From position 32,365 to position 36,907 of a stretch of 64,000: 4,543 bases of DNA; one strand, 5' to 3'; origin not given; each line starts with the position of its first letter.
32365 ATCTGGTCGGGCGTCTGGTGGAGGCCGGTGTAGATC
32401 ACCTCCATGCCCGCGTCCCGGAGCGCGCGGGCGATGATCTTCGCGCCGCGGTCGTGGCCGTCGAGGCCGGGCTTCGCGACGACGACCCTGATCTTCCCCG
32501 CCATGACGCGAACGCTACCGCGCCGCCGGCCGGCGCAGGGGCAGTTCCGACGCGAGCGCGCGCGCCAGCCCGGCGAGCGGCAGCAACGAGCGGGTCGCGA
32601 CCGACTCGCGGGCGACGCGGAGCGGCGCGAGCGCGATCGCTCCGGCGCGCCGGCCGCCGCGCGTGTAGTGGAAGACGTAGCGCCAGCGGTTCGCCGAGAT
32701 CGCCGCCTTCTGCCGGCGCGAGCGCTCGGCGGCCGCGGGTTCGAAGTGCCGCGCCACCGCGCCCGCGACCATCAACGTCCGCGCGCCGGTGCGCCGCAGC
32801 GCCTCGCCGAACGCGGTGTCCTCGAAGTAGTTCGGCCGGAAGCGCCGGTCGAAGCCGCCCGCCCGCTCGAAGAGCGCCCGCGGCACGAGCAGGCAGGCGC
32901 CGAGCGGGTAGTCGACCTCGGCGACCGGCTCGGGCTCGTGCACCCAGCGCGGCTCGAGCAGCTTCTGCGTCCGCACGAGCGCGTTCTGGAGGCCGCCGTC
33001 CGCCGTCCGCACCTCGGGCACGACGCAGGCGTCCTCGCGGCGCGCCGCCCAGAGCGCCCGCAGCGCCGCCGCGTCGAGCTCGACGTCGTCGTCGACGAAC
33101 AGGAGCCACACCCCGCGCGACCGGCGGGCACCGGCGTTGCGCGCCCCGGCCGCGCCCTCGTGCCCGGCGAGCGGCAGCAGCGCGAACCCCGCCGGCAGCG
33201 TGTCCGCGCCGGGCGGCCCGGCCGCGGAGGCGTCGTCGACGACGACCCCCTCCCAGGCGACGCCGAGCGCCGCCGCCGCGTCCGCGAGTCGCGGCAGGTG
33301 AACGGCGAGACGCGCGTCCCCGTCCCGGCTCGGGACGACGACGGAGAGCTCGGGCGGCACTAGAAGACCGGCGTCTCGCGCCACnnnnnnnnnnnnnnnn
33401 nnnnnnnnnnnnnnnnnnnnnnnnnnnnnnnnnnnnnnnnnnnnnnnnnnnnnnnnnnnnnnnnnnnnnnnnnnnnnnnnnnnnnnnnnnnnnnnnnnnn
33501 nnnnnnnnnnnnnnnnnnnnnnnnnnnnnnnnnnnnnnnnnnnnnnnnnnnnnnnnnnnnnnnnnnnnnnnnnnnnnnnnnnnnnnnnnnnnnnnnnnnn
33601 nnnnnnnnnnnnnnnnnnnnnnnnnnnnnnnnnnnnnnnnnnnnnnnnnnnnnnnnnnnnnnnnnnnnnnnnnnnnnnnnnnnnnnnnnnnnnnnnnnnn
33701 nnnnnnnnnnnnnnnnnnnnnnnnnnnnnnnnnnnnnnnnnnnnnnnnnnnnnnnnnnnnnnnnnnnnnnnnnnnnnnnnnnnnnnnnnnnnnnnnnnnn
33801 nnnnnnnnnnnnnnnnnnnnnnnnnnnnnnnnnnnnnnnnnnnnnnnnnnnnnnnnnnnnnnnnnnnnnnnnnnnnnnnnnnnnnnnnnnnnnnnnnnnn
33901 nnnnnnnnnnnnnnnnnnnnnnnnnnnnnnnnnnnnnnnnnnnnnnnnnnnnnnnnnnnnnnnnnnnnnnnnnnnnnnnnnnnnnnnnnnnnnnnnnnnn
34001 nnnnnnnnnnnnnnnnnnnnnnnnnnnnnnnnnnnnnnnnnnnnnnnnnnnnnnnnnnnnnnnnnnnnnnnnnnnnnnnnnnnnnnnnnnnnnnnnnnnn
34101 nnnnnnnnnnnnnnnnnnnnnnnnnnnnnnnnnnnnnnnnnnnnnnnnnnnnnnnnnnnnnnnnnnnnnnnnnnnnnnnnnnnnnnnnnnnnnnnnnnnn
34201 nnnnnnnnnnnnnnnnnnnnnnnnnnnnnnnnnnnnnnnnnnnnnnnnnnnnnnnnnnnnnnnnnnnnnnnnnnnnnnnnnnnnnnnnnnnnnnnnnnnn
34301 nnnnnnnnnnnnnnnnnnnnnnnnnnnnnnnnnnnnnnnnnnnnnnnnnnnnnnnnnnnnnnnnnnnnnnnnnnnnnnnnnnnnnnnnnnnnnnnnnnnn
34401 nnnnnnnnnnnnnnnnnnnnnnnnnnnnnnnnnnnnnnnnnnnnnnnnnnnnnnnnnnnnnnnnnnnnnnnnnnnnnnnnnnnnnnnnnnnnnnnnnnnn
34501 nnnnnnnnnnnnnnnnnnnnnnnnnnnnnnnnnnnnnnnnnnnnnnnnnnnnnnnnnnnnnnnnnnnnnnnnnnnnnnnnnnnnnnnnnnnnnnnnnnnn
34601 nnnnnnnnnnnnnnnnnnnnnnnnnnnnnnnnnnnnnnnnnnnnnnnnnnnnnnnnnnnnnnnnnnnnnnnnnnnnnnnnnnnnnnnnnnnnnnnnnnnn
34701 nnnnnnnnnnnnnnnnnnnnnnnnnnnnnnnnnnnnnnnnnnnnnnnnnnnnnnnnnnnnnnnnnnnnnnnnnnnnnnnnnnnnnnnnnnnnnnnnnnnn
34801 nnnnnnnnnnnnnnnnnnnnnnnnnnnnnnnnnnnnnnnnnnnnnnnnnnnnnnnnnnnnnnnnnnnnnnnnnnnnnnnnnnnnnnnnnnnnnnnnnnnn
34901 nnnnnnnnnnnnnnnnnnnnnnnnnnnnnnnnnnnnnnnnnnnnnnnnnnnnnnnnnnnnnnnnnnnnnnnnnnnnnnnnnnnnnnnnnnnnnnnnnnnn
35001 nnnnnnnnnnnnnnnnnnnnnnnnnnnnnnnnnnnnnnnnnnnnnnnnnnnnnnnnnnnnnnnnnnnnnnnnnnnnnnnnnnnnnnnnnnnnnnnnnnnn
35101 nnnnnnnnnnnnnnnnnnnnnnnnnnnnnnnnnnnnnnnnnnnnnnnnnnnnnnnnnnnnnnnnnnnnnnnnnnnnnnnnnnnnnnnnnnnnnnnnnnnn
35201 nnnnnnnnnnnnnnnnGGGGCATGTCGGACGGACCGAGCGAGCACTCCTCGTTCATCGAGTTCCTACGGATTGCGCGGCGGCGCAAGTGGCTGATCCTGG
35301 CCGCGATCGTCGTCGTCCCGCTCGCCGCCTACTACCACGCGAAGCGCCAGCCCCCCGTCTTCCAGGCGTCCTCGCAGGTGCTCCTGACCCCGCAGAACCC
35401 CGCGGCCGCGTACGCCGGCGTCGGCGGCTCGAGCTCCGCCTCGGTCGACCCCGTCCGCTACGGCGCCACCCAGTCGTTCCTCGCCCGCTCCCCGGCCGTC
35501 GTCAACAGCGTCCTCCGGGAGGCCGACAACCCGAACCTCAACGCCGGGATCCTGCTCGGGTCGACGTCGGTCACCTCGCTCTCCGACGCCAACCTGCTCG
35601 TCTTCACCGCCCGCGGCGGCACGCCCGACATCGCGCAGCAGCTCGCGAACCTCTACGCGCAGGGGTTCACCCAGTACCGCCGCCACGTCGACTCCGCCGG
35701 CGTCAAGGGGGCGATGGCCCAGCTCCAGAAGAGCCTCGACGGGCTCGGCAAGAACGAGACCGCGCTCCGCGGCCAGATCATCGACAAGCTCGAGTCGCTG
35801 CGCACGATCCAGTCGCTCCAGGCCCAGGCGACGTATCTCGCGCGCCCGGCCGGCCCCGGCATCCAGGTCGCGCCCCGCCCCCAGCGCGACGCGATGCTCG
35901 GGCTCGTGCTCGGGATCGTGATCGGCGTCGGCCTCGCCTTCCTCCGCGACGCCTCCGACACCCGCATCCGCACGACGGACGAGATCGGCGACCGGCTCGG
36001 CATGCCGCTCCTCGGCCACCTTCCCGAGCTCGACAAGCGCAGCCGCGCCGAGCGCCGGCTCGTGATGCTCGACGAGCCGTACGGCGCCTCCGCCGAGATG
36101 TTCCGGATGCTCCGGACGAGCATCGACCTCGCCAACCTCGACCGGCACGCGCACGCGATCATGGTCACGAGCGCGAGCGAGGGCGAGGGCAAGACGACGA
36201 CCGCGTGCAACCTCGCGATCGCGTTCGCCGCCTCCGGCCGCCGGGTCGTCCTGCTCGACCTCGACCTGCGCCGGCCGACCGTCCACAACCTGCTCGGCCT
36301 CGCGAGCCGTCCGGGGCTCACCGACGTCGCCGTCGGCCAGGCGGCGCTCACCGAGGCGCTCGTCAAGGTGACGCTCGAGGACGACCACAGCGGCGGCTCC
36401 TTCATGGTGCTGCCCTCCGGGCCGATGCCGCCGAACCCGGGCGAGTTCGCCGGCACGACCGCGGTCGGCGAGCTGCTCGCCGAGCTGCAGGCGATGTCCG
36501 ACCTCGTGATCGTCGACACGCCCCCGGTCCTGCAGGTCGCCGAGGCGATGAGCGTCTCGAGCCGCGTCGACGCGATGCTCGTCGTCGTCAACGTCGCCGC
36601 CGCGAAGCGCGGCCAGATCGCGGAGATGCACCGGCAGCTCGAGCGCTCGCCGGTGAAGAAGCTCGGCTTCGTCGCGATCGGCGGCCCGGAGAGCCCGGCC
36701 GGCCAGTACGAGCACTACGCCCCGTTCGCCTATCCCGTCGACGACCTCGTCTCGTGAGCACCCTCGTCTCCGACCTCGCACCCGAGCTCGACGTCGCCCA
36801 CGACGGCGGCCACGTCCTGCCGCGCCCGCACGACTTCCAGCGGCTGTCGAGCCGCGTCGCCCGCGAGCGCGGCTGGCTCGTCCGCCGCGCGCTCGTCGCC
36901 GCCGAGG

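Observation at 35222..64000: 24-kb one-strand glycan-assembly locus plus an adjacent giant surface protein: candidate protein (S-layer/adhesin) glycosylation system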

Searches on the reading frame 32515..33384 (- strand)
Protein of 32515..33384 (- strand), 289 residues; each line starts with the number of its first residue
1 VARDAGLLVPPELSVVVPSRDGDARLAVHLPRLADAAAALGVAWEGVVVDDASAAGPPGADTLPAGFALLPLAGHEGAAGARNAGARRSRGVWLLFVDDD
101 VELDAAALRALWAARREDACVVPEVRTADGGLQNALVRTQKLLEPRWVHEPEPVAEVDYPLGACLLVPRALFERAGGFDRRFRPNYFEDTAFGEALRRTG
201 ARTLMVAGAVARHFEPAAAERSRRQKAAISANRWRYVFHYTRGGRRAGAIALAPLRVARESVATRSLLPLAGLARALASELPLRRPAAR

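Call 30: search_protein_families(library=pfam, proteins=[window:32515-33384:-], max_evalue=0.0001)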
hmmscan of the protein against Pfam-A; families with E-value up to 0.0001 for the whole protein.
window:32515-33384:- (289 aa): 3 families
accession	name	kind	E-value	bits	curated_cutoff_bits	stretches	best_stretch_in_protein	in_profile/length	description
PF00535.33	Glycos_transf_2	-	2.5e-10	41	23.3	1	14-132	1-122/168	Glycosyl transferase family 2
PF13506.12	Glyco_transf_21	-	2.3e-08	34.1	21.7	1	87-214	27-155/174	Glycosyl transferase family 21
PF13641.12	Glyco_tranf_2_3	-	5.7e-07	30.2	27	1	156-228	155-226/230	Glycosyltransferase like family 2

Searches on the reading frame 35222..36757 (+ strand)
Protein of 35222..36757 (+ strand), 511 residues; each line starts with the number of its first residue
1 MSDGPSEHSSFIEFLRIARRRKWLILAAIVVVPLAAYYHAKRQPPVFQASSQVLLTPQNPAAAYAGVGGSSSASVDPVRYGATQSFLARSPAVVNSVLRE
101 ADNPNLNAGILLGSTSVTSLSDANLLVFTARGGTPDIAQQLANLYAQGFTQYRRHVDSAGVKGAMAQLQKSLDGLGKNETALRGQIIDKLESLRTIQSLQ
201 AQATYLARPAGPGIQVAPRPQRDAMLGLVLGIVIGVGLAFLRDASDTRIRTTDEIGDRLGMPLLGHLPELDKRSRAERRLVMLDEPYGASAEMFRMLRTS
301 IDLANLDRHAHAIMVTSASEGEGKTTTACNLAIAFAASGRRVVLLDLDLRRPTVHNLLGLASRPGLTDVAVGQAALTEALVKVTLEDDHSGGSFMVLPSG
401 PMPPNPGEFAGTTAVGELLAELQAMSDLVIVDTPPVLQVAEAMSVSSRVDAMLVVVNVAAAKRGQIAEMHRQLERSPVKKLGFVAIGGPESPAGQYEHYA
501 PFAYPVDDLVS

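Call 7: search_protein_families(library=pfam, proteins=[window:35222-36757:+], max_evalue=0.01)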
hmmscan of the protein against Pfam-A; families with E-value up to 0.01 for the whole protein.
window:35222-36757:+ (511 aa): 7 families
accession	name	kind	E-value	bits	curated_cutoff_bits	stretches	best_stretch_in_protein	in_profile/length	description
PF01656.29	CbiA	-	5.3e-11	43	25.4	1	313-359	1-46/125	CobQ/CobB/MinD/ParA nucleotide binding domain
PF13614.12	AAA_31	-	4.3e-10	40.2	27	1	313-464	4-156/177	AAA domain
PF10609.15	ParA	-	1.5e-09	38.1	27.1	1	310-367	3-61/246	NUBPL iron-transfer P-loop NTPase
PF09140.17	MipZ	-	1.7e-07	31.3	20.7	1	311-358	1-48/262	ATPase MipZ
PF02706.20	Wzz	-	3.6e-05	24.4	25.5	1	11-62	5-55/91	Chain length determinant protein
PF00142.24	Fer4_NifH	-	0.0013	18.7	25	1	321-426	10-114/271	4Fe-4S iron sulfur cluster binding proteins, NifH/frxC family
PF00448.28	SRP54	-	0.0055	16.8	22.7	0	319-354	9-44/196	SRP54-type protein, GTPase domain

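Call 12: search_protein_families(library=ncbifam, proteins=[window:35222-36757:+], max_evalue=1)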
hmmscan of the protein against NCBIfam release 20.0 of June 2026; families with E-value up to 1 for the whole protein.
window:35222-36757:+ (511 aa): 34 families (the best 25 are shown)
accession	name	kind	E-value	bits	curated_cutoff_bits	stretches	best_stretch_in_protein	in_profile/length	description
TIGR01007.1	eps_fam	subfamily_domain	5e-38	130.7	108.05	1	292-499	1-203/204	polysaccharide biosynthesis tyrosine autokinase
TIGR03029.1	EpsG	equivalog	5.3e-36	124.2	313.8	1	277-485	70-272/274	chain length determinant protein tyrosine kinase EpsG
TIGR03018.1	pepcterm_TyrKin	hypoth_equivalog_domain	3.6e-35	121.2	230.65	1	281-479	2-202/207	XrtA-associated tyrosine autokinase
NF008568.0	PRK11519.1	equivalog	2.4e-31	108.6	1068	1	276-462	492-672/720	tyrosine-protein kinase Wzc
NF007350.0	PRK09841.1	equivalog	2.1e-30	105.5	1248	1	221-482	425-697/726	tyrosine-protein kinase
TIGR01005.1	eps_transp_fam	subfamily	2.3e-29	102.1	411.7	2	276-482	514-712/754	exopolysaccharide transport protein family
TIGR01006.1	polys_exp_MPA1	subfamily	3.8e-14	52.7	296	2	206-272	160-226/226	CspC family polysaccharide chain length determinant protein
TIGR01969.1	minD_arch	subfamily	2.3e-13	49.9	201.75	1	312-457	2-139/251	cell division ATPase MinD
TIGR01968.1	minD_bact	equivalog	2.2e-12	46.9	212.9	1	311-457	2-142/261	septum site-determining protein MinD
NF041136.1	MrpORP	equivalog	5.5e-09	35.8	450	1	310-364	5-59/365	iron-sulfur cluster carrier protein MrpORP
NF041546.1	ParA_partition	equivalog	1e-08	35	180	1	315-348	4-37/203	ParA family partition ATPase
TIGR03007.1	pepcterm_ChnLen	equivalog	1e-08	33.9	278.85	2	224-277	417-470/498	XrtA system polysaccharide chain length determinant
TIGR03017.1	EpsF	equivalog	3.3e-08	32.7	422.75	1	197-267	373-443/444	chain length determinant protein EpsF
TIGR03815.1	CpaE_hom_Actino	equivalog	5.3e-08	32.4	154.45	1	306-457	107-253/340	septum site-determining protein Ssd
NF008669.0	PRK11670.1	equivalog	1.1e-07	31.2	348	1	311-364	108-162/369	iron-sulfur cluster carrier protein ApbC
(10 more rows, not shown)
